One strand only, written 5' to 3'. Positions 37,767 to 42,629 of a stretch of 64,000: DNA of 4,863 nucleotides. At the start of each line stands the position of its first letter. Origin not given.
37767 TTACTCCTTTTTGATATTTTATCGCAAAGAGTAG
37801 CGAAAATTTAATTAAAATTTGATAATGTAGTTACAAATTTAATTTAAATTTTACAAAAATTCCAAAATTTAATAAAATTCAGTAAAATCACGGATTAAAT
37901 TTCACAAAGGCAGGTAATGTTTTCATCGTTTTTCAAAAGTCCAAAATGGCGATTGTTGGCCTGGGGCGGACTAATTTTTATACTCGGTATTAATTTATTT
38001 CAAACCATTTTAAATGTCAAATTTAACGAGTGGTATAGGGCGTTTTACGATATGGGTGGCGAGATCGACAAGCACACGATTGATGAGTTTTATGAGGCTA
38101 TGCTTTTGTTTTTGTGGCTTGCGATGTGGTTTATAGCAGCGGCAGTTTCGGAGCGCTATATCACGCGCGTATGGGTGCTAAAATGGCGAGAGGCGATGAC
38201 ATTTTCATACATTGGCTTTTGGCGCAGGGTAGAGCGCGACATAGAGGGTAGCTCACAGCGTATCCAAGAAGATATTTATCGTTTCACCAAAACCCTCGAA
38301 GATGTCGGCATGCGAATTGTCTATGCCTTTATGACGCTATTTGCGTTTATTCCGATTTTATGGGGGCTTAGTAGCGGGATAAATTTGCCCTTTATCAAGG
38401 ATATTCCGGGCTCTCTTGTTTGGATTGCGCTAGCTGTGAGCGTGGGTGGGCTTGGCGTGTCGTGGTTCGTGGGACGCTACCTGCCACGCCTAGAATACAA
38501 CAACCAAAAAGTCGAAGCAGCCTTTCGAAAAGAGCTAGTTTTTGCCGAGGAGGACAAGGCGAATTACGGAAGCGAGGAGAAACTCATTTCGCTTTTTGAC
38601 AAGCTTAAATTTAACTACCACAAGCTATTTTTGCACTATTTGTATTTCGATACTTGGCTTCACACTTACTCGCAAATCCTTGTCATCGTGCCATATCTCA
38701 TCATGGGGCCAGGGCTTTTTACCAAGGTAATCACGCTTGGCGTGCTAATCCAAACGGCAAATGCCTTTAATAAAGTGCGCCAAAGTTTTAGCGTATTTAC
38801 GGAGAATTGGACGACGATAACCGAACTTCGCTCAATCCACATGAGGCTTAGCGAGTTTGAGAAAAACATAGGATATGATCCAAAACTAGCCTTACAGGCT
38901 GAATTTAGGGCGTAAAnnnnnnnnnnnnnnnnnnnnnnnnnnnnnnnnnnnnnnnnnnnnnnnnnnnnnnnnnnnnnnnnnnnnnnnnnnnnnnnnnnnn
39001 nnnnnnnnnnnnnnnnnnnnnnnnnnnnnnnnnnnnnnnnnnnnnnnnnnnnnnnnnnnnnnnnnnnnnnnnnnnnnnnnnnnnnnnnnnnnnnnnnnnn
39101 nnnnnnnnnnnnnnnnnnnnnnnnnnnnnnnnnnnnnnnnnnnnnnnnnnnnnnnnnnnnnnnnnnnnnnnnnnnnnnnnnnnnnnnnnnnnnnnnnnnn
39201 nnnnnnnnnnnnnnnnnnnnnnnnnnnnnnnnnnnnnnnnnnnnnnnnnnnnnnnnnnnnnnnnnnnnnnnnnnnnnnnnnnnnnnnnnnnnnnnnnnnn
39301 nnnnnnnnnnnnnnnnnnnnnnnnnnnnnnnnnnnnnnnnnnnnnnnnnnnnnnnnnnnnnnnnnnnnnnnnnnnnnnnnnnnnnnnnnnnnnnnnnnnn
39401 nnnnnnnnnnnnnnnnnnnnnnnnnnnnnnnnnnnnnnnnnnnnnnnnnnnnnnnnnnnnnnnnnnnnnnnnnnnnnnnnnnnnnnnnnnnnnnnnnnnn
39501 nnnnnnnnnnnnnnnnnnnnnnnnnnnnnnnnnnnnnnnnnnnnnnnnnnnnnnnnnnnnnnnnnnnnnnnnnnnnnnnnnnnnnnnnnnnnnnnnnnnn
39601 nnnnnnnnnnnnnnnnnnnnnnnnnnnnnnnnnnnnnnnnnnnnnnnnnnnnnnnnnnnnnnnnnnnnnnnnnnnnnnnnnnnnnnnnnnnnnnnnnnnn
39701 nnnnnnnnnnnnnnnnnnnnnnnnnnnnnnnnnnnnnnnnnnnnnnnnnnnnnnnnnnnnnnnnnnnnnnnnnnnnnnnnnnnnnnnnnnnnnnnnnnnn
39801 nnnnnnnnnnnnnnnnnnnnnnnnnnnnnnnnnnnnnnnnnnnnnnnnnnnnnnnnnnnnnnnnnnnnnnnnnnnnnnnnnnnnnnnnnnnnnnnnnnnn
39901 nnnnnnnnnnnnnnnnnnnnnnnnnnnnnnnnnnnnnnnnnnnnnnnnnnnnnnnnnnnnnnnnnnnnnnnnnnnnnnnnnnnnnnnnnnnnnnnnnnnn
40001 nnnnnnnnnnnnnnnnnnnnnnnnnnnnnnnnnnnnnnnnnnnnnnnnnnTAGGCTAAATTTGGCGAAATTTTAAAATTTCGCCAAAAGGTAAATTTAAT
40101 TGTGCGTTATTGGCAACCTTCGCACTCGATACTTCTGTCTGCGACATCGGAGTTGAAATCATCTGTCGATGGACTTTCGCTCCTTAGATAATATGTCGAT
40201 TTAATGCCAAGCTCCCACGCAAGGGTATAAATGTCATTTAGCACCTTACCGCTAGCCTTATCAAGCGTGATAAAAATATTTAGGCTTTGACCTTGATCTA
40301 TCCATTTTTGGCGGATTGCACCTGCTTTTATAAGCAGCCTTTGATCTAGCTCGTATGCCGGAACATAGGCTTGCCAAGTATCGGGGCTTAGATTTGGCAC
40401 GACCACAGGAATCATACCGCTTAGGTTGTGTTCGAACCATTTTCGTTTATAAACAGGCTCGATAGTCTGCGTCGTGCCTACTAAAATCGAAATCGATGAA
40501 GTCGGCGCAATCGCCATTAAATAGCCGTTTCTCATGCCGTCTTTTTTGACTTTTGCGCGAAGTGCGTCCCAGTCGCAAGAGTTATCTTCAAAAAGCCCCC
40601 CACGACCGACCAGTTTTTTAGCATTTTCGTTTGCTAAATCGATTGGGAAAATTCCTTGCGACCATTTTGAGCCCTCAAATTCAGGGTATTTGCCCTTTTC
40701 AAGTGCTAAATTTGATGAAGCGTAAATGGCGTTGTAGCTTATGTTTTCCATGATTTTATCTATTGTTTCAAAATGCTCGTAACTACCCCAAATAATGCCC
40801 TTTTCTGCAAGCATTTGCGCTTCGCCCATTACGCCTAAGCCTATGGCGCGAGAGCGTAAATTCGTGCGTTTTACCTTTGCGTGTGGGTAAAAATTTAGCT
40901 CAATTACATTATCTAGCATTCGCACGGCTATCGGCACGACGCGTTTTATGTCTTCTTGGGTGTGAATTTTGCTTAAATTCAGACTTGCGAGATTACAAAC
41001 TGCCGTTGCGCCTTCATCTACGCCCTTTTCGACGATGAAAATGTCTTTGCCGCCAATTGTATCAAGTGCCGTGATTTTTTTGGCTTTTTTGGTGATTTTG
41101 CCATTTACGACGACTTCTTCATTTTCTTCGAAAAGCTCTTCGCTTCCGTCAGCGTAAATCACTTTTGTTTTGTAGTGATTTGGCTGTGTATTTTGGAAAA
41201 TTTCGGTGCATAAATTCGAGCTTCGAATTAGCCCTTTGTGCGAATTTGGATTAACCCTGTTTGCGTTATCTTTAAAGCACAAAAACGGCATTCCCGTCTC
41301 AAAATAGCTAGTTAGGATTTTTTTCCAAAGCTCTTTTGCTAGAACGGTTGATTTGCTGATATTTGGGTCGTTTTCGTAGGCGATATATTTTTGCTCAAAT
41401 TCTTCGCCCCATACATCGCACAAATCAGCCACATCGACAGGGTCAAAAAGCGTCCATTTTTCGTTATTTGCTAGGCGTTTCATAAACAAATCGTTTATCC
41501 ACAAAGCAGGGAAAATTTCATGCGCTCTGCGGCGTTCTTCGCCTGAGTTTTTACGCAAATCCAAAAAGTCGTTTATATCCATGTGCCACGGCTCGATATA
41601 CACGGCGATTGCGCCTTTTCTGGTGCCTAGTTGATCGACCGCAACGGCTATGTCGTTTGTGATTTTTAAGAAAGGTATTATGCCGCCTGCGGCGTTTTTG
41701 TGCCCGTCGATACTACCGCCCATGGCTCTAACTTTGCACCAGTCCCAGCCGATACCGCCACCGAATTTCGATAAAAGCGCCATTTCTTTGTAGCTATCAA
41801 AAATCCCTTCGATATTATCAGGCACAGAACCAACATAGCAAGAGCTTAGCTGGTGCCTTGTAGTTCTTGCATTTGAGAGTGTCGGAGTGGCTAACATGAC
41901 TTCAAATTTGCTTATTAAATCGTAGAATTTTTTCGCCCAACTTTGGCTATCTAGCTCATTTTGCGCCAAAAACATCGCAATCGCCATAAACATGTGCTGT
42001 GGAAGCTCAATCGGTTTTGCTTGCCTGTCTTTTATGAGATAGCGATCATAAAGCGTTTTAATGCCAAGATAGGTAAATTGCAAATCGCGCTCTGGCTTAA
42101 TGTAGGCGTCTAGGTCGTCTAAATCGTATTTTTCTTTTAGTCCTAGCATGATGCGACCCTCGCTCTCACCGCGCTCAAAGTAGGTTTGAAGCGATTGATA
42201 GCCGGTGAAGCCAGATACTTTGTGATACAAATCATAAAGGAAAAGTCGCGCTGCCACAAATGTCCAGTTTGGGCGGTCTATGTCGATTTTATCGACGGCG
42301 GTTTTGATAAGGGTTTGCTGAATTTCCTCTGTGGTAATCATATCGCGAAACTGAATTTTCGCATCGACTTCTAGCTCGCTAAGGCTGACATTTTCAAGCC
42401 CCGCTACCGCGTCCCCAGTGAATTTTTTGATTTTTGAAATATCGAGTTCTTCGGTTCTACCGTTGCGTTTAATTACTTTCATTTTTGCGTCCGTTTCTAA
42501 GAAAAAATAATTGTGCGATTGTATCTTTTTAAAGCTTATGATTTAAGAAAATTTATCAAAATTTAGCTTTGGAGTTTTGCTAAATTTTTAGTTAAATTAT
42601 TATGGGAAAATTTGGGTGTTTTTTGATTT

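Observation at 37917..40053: SbmA/BacA peptide-uptake transporter translationally coupled to a DUF2974 lipase-like hydrolase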

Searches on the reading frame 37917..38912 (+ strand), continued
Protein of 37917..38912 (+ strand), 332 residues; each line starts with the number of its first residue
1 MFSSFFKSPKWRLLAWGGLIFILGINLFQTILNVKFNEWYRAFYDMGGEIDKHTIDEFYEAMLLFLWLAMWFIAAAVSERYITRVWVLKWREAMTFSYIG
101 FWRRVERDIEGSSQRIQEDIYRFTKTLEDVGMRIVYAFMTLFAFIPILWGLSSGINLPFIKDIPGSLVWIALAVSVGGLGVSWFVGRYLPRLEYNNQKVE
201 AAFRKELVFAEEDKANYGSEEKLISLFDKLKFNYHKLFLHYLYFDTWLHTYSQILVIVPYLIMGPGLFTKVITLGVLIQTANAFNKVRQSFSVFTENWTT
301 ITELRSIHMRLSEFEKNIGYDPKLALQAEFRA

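Call 15: find_encoding_contigs(protein=P0183, flank=6000, max_places=2)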
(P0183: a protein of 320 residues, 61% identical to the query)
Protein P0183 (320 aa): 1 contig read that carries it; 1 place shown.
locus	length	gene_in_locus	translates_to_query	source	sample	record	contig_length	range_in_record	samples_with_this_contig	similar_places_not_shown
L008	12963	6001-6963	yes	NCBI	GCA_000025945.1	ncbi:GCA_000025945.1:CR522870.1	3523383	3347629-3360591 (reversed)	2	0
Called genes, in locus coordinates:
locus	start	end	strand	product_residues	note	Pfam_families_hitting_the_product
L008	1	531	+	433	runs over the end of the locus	PF13432:TPR_16 (faint), PF14559:TPR_19 (faint), PF00515:TPR_1 (faint), PF07719:TPR_2 (faint), PF13428:TPR_14 (faint), PF13174:TPR_6 (faint)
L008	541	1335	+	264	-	PF13938:DUF4213, PF04016:DUF364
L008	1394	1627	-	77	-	PF09851:SHOCT (weak)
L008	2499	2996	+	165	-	PF00583:Acetyltransf_1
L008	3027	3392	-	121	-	-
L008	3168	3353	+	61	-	PF10262:Rdx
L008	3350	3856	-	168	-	PF01325:Fe_dep_repress, PF00392:GntR (weak), PF01047:MarR (faint), PF02742:Fe_dep_repr_C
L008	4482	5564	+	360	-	PF02568:ThiI, PF18297:NFACT-R_2 (weak)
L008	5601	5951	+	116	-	PF01371:Trp_repressor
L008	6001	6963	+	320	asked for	PF05992:SbmA_BacA, PF06472:ABC_membrane_2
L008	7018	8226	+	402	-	PF00924:MS_channel_2nd, PF21082:MS_channel_3rd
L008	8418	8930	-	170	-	-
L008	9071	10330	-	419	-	PF00278:Orn_DAP_Arg_deC, PF02784:Orn_Arg_deC_N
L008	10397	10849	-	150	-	PF13404:HTH_AsnC-type, PF13412:HTH_24, PF01037:AsnC_trans_reg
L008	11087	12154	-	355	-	PF00154:RecA_N, PF06745:ATPase (faint), PF08423:Rad51 (weak), PF27531:MT3502_N (weak), PF21096:RecA_C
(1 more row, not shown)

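Call 30: search_solved_structures(query=window:37917-38912:+, max_evalue=0.01, show_alignments=1)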
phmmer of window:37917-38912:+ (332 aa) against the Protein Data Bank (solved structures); distinct sequences matched with E-value up to 0.01: 4.
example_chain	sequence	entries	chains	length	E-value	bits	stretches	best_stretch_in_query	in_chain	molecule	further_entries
7p34_A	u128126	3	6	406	1.2e-58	202.1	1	6-321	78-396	Peptide antibiotic transporter SbmA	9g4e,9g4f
9g3d_A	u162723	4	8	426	1.3e-58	202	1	6-321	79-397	Peptide antibiotic transporter SbmA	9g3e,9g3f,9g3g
9rqj_A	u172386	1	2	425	2e-58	201.3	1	6-321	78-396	Peptide antibiotic transporter SbmA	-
6tqe_A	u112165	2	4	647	7.1e-19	71.3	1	45-311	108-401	ABC transporter ATP-binding protein/permease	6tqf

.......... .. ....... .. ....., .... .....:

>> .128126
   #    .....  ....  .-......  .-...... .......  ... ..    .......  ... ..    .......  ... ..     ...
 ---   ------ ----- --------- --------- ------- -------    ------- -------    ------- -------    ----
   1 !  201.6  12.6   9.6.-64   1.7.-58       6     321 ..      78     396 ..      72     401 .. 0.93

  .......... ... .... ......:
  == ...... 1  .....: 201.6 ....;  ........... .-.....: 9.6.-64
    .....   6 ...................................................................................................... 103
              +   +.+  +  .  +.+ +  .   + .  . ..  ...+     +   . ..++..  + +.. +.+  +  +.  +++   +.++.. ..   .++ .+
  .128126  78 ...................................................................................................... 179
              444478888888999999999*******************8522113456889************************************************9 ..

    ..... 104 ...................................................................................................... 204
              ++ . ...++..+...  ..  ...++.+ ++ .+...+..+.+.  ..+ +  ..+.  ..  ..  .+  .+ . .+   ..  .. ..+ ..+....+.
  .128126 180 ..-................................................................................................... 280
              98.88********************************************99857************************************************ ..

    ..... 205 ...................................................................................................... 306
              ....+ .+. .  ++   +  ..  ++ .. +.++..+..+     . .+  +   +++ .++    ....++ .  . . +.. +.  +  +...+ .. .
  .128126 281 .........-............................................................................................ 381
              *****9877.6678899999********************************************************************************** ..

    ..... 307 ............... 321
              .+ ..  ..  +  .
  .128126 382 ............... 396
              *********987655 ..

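Call 40: find_related_loci(query=A2, collection=metagenome_contigs, flank=8000)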
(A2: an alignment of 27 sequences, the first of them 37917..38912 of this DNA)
Query A2 (332 aa) in metagenome_contigs; peptide patterns used: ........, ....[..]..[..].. (x = any residue, [..] = any of these).
600 stretches matched a pattern (row limit reached: there are more); 523 encode a relative of the query (tblastn E <= 1e-3); the best 80 are kept; 80 distinct loci.
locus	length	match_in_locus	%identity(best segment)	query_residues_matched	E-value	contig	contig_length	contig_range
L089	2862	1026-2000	81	1-325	0e+0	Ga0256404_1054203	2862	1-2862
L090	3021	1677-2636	61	1-320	1e-136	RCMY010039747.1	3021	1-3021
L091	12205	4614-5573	61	1-320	4e-131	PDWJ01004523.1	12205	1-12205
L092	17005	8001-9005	58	1-329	3e-131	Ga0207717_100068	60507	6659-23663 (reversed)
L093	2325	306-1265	60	1-320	3e-138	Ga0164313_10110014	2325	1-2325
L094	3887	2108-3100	60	1-331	2e-133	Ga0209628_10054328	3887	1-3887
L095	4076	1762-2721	60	1-320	1e-132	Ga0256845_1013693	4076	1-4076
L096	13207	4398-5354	61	1-319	5e-130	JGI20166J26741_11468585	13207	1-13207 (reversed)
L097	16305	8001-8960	61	1-320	4e-129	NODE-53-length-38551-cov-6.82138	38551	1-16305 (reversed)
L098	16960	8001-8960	59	1-320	4e-129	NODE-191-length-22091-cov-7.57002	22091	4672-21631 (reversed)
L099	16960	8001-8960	59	1-320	4e-129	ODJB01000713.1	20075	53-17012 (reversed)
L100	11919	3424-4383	60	1-320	1e-128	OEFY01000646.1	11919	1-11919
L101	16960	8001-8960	60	1-320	1e-128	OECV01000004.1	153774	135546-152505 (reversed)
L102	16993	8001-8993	59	1-331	1e-128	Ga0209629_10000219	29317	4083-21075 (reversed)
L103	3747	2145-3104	59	1-320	3e-131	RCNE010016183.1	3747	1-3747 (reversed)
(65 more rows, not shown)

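Call 63: search_protein_families(library=padloc, proteins=[window:37917-38912:+], max_evalue=0.01)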
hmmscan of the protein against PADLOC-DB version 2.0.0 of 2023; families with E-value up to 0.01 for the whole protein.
window:37917-38912:+ (332 aa): 0 families

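Call 77: search_protein_families(library=pfam, proteins=[L004:3290-5995:+, L004:2106-3290:+, L004:1420-2106:+], max_evalue=0.001)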
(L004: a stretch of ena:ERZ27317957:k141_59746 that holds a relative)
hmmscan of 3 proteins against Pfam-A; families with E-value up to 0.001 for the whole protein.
L004:3290-5995:+ (902 aa): 2 families
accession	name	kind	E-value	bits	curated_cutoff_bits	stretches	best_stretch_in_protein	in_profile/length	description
PF00675.25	Peptidase_M16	-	5.2e-26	91.8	22.3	1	37-158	3-118/149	Insulinase (Peptidase family M16)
PF05193.26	Peptidase_M16_C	-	1.1e-24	87.8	23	2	193-370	2-181/181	Peptidase M16 inactive domain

L004:2106-3290:+ (395 aa): 1 family
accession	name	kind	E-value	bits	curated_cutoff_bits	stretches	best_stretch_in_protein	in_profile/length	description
PF16149.10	DUF4857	-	8.2e-43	147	25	1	39-299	4-267/270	Domain of unknown function (DUF4857)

L004:1420-2106:+ (229 aa): 0 families

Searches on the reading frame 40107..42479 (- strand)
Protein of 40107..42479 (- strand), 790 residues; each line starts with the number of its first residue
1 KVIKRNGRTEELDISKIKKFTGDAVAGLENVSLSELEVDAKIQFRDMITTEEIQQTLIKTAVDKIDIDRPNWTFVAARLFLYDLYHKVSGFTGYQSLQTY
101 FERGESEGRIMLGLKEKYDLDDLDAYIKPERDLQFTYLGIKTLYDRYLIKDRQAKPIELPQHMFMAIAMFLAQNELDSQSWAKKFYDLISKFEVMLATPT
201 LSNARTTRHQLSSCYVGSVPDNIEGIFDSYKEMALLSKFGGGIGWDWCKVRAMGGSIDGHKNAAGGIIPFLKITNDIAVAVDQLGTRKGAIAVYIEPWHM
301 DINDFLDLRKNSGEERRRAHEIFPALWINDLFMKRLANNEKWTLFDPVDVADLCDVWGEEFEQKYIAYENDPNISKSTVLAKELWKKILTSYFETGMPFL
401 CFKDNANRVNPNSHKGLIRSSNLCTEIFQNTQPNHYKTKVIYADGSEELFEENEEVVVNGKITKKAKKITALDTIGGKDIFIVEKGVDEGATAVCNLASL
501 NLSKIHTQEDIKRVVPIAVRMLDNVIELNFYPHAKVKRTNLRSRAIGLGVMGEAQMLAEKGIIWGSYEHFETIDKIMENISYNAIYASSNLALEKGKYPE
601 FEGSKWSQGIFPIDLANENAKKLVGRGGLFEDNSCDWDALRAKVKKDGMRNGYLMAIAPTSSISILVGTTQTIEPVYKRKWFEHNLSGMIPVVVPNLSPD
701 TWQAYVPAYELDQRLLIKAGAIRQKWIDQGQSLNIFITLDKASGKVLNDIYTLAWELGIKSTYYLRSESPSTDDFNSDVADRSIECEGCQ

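Call 77: search_protein_families(library=pfam, proteins=[window:40107-42479:-], max_evalue=0.001)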
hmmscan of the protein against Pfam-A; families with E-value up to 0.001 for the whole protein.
window:40107-42479:- (790 aa): 3 families
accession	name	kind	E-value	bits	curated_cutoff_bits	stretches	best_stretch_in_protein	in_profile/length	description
PF02867.20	Ribonuc_red_lgC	-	1.2e-173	579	23.9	1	212-765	1-523/523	Ribonucleotide reductase, barrel domain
PF00317.26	Ribonuc_red_lgN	-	9.9e-28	96.5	28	1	134-208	2-76/77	Ribonucleotide reductase, all-alpha domain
PF03477.21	ATP-cone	-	5e-10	40.2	25.8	1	1-84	2-85/88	ATP cone domain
